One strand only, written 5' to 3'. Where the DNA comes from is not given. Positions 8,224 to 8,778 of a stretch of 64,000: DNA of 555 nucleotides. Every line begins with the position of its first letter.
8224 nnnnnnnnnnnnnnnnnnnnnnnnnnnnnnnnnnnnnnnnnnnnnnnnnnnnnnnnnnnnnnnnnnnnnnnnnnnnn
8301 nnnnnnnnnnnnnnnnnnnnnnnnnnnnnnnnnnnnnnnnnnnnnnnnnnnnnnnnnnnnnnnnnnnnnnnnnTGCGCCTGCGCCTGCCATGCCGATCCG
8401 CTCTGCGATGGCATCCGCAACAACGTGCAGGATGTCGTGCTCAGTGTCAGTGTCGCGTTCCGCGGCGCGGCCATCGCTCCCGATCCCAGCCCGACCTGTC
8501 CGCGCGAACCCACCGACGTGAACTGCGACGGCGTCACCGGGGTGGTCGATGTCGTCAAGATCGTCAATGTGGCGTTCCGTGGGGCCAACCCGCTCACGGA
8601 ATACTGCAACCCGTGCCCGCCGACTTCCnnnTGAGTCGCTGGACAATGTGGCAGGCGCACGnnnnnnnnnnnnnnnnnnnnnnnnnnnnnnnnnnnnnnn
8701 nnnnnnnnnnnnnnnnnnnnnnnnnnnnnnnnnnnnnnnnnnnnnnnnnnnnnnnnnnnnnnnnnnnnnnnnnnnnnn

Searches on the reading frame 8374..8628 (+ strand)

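Call 73: search_protein_families(library=pfam, proteins=[window:8374-8628:+], max_evalue=10)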
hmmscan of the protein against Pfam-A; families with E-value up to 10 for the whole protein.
seq(85 aa): 1 family
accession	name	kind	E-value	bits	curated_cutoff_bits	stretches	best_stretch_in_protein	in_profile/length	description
PF23212.2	DUF7064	-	0.23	12.2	24.7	1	29-59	85-119/126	Domain of unknown function (DUF7064)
